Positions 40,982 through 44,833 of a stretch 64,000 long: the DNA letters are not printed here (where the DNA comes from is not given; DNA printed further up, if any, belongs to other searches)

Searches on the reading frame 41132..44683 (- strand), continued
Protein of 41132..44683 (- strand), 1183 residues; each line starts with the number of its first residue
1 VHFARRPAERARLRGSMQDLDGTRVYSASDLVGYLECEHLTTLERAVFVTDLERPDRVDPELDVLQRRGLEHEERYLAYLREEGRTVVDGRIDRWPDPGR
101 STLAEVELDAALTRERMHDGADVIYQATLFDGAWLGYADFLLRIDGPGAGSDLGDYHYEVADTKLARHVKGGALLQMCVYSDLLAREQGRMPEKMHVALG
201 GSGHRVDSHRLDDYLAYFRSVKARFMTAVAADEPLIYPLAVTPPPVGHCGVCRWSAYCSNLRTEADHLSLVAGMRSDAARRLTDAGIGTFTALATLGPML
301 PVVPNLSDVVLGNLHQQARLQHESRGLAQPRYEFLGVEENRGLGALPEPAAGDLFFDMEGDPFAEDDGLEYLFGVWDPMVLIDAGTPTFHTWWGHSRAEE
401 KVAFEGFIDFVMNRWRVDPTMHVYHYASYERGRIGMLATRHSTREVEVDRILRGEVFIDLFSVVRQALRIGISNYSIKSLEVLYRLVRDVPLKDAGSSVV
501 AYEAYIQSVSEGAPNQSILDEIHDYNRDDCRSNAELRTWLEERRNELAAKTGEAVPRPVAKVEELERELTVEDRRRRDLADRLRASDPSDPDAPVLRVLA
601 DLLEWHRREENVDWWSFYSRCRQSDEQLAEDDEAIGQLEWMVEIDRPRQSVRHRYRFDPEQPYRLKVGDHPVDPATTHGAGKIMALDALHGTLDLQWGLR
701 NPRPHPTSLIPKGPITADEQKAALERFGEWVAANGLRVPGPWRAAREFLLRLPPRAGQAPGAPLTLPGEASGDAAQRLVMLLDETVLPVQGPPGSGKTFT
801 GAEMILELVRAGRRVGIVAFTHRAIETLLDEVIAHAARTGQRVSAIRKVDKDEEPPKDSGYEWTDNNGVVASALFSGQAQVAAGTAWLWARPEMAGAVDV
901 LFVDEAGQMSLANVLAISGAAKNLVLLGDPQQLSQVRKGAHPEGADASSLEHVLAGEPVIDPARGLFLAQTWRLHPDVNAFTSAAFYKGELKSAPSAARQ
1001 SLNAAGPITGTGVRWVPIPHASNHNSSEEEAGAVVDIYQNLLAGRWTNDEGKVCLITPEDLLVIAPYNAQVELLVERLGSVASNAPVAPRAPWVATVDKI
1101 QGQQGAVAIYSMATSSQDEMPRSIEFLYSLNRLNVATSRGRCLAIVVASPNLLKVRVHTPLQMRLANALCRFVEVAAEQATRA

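Call 91: fold_search(model_id=the predicted structure, library=pdb)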
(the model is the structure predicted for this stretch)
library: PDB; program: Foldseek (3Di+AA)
matches with E <= 10: 1712; with E <= 0.001: 249
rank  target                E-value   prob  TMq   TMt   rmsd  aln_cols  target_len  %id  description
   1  5ean_A                7.8e-24  1.00  0.34  0.37  24.6      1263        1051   15  Crystal structure of Dna2 in complex with a 5' overhang DNA (released 2015-11-18)
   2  5eaw_A                2.7e-23  1.00  0.34  0.38  24.7      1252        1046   14  Crystal structure of Dna2 nuclease-helicase (released 2015-11-18)
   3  4b3f                  3.6e-22  1.00  0.32  0.56   8.8       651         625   18  crystal structure of Ighmbp2 helicase (released 2012-09-26)
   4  5eax_A                7.2e-22  1.00  0.34  0.38  24.4      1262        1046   14  Crystal structure of Dna2 in complex with an ssDNA (released 2015-11-18)
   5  2gjk                  1.2e-20  1.00  0.34  0.61   7.3       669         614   20  Structural and functional insights into the human Upf1 helicase core (released 2007-01-09)
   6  2xzp                  1.8e-20  1.00  0.32  0.55   8.9       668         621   19  Upf1 helicase (released 2011-03-30)
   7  2wjv_A                1.9e-20  1.00  0.33  0.48   8.1       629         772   20  Crystal structure of the complex between human nonsense mediated decay factors UPF1 and UPF2 (released 2009-07-07)
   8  8rd3_A                2.5e-20  1.00  0.33  0.57   8.3       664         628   19  Crystal structure of Saccharomyces cerevisiae Nmd4 protein bound to Upf1 helicase domain (released 2024-08-14)
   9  2xzo_A                2.9e-20  1.00  0.33  0.58   7.7       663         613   20  Upf1 helicase - RNA complex (released 2011-03-30)
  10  4b3g_A                3.9e-20  1.00  0.34  0.60   8.3       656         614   18  crystal structure of Ighmbp2 helicase in complex with RNA (released 2012-09-26)
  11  4b3g_B                6.0e-20  1.00  0.34  0.60   8.2       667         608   19  crystal structure of Ighmbp2 helicase in complex with RNA (released 2012-09-26)
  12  2gk6_A                1.5e-19  1.00  0.34  0.61   7.7       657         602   19  Structural and Functional insights into the human Upf1 helicase core (released 2007-01-09)
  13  2gk7                  3.0e-19  1.00  0.33  0.61   8.1       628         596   19  Structural and Functional insights into the human Upf1 helicase core (released 2007-01-09)
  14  2wjv_B                4.7e-19  1.00  0.32  0.48   8.2       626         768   20  Crystal structure of the complex between human nonsense mediated decay factors UPF1 and UPF2 (released 2009-07-07)
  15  2wjy                  6.7e-19  1.00  0.32  0.47   7.5       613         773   21  Crystal structure of the complex between human nonsense mediated decay factors UPF1 and UPF2 Orthorhombic form (released 2009-07-07)
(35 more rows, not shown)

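Call 110: search_protein_families(library=pfam, alignment_id=A4, max_evalue=0.00001)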
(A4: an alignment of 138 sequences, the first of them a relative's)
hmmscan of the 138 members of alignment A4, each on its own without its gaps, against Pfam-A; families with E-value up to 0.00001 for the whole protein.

A. member 1, L037:2899-4062:- (387 aa): 2 families
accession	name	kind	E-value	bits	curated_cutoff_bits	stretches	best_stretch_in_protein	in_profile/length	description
PF01548.23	DEDD_Tnp_IS110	-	2e-23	83.3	29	1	29-181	1-151/155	Transposase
PF02371.22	Transposase_20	-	8.2e-18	65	21.3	1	257-334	8-86/87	Transposase IS116/IS110/IS902 family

B. families by the number of members that match (of 138 scanned): 117 families (the first 25 are shown)
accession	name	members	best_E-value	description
PF07690.21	MFS_1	4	1.5e-55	Major Facilitator Superfamily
PF13455.12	MUG113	4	1.9e-10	Meiotically up-regulated gene 113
PF10544.15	T5orf172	4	5.2e-08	T5orf172 domain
PF00270.35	DEAD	4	5.3e-07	DEAD/DEAH box helicase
PF07505.17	DUF5131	3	9e-100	Protein of unknown function (DUF5131)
PF20473.4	MmeI_Mtase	3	1.7e-96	MmeI, DNA-methyltransferase domain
PF20466.3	MmeI_TRD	3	3.7e-80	MmeI, target recognition domain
PF00561.26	Abhydrolase_1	3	1.4e-28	alpha/beta hydrolase fold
PF20464.3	MmeI_N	3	4.8e-25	MmeI, N-terminal domain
PF20467.3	MmeI_C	3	3.6e-23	MmeI, C-terminal domain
PF20465.4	MmeI_hel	3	1.1e-22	MmeI, helicase spacer domain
PF04851.21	ResIII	3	8.7e-16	Type III restriction enzyme, res subunit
PF12697.13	Abhydrolase_6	3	1.2e-12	Alpha/beta hydrolase family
PF07669.17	Eco57I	3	3.7e-08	Eco57I restriction-modification methylase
PF12077.13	DUF3556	2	4.6e-105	Transmembrane protein of unknown function (DUF3556)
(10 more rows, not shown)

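Call 111: search_protein_families(library=padloc, alignment_id=A4, max_evalue=1e-8)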
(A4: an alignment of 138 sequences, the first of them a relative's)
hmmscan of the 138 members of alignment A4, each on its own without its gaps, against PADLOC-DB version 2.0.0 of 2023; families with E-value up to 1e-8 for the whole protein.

A. member 1, L037:2899-4062:- (387 aa): 0 families

B. families by the number of members that match (of 138 scanned): 98 families (the first 25 are shown)
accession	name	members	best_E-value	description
PDLC03598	REase_MTase_IIG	4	3.4e-292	Type IIG restriction enzyme-methyltransferase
PDLC03627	REase_MTase_IIG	4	2.2e-79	Type IIG restriction enzyme-methyltransferase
PDLC03599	REase_MTase_IIG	4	9.4e-70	Type IIG restriction enzyme-methyltransferase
PDLC04639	PDC-M41B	3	1.1e-109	-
PDLC04569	PDC-M30B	3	9.3e-104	-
PDLC02643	DrmMI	3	1.2e-34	DrmMI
PDLC04135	mad3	3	2.1e-25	mads_3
PDLC02644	DrmMI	3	3e-14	DrmMI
PDLC02646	DrmMI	3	4.4e-13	DrmMI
PDLC03859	LmuB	2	5.6e-33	-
PDLC02707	PbeA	2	4.6e-19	PbeA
PDLC04134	mad2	2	6.4e-16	mads_2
PDLC03645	MTase_III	1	1.1e-112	Type III methyltransferase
PDLC02231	AbiEi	1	3.8e-75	AbiEi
PDLC05062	PDC-S66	1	9.2e-71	-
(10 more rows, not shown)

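Call 113: find_encoding_contigs(protein=P0103, flank=10000, max_places=2)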
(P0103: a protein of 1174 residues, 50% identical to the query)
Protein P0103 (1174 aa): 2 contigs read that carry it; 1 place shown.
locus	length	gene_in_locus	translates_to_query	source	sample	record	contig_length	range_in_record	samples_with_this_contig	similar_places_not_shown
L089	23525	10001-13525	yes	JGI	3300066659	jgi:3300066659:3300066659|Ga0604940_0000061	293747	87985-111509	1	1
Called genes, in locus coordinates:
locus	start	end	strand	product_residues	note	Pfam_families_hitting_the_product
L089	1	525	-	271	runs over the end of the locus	PF04203:Sortase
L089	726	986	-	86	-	-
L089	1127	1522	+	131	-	PF19728:DUF6220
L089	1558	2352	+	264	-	PF13480:Acetyltransf_6 (faint), PF13527:Acetyltransf_9 (faint), PF00583:Acetyltransf_1 (weak)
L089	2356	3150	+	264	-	PF13480:Acetyltransf_6 (faint), PF00583:Acetyltransf_1 (weak), PF13508:Acetyltransf_7 (weak), PF13527:Acetyltransf_9 (weak), PF08445:FR47 (faint)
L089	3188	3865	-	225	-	PF11906:DUF3426 (faint)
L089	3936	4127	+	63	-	-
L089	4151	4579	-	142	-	PF01850:PIN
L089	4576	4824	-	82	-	PF01402:RHH_1 (faint)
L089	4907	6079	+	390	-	PF00890:FAD_binding_2 (weak), PF01266:DAO, PF13450:NAD_binding_8 (weak)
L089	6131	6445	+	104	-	PF02604:PhdYeFM_antitox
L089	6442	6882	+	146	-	PF01850:PIN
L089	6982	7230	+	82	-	PF01402:RHH_1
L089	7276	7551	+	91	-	-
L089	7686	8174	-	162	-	-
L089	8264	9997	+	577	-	PF08378:NERD, PF00580:UvrD-helicase (faint), PF13538:UvrD_C_2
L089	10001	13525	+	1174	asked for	PF13482:RNase_H_2, PF13086:AAA_11 (faint), PF13245:AAA_19 (faint), PF13604:AAA_30 (weak), PF01443:Viral_helicase1 (faint), PF13087:AAA_12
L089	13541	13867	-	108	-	-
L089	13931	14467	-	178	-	-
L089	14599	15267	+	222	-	PF00376:MerR, PF13411:MerR_1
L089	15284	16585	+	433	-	PF00092:VWA, PF13519:VWA_2, PF13768:VWA_3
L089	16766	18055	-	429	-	PF00145:DNA_methylase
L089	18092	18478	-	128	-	PF03852:Vsr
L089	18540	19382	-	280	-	PF19866:DUF6339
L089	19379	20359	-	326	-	-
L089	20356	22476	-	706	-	PF01381:HTH_3, PF13560:HTH_31 (weak)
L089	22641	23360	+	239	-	-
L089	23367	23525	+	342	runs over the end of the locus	PF16263:DUF4917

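Call 114: find_encoding_contigs(protein=P0120, flank=10000, max_places=2)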
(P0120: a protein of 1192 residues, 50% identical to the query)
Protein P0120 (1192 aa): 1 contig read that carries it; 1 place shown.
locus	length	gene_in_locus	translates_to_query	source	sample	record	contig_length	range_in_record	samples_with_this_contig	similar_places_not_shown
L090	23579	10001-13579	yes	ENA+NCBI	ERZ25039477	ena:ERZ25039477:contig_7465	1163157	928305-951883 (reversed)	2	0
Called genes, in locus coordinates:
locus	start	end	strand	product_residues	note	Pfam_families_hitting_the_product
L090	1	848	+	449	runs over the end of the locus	PF07690:MFS_1, PF12832:MFS_1_like, PF07690:MFS_1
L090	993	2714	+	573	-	PF03816:LytR_cpsA_psr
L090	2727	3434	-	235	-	PF00072:Response_reg, PF00486:Trans_reg_C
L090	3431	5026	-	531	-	PF13493:DUF4118, PF00512:HisKA, PF02518:HATPase_c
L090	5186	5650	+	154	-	-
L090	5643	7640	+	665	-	PF13520:AA_permease_2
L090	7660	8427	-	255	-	PF00753:Lactamase_B, PF23023:Anti-Pycsar_Apyc1, PF12706:Lactamase_B_2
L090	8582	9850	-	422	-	PF05977:MFS_3, PF07690:MFS_1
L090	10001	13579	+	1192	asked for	PF13482:RNase_H_2, PF13604:AAA_30, PF13086:AAA_11 (weak), PF13087:AAA_12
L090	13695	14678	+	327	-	PF00248:Aldo_ket_red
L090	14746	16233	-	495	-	PF00370:FGGY_N, PF02782:FGGY_C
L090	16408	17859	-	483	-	PF03951:Gln-synt_N, PF00120:Gln-synt_C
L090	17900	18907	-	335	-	PF00069:Pkinase, PF07714:PK_Tyr_Ser-Thr, PF01636:APH, PF03109:ABC1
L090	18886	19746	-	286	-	PF00481:PP2C (faint), PF13672:PP2C_2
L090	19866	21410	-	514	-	PF00324:AA_permease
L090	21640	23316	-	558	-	-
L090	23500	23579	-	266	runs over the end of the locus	PF12679:ABC2_membrane_2, PF12698:ABC2_membrane_3, PF10920:DUF2705, PF12730:ABC2_membrane_4 (weak), PF13346:ABC2_membrane_5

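Call 116: find_related_loci(query=A2, collection=viral_contigs, flank=8000)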
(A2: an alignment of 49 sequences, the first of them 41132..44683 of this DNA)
Query A2 (1183 aa) in viral_contigs; peptide patterns used: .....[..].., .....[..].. (x = any residue, [..] = any of these).
116 stretches matched a pattern; 33 encode a relative of the query (tblastn E <= 1e-3); 33 distinct loci.
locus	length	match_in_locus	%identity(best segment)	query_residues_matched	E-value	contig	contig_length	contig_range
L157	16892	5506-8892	41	21-1177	0e+0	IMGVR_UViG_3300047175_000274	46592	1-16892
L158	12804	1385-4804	37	6-1174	0e+0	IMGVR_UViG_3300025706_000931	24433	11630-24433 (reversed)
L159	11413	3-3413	40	15-1176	0e+0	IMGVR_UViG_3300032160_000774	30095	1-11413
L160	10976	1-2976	39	179-1182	0e+0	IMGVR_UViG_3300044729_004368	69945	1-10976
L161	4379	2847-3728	49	874-1176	1e-82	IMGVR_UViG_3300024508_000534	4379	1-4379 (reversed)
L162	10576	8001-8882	49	874-1176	3e-82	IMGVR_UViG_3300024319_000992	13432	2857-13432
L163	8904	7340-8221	49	874-1176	6e-82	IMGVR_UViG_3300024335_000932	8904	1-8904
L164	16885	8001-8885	25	784-1141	2e-12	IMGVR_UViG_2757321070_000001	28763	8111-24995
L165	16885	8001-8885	24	784-1141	7e-12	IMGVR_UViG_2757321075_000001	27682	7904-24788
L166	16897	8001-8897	23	780-1141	3e-10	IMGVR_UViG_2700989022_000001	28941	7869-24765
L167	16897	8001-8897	25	780-1141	5e-10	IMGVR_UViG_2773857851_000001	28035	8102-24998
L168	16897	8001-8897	23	780-1141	5e-10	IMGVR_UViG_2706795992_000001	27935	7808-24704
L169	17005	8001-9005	23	750-1141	7e-10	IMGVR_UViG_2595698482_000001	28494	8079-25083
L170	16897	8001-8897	23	780-1141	1e-9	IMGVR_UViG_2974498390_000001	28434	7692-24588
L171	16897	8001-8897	22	780-1141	1e-8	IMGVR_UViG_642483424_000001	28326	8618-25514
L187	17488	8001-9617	31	768-1149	5e-5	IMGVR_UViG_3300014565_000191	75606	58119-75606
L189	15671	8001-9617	31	768-1149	5e-5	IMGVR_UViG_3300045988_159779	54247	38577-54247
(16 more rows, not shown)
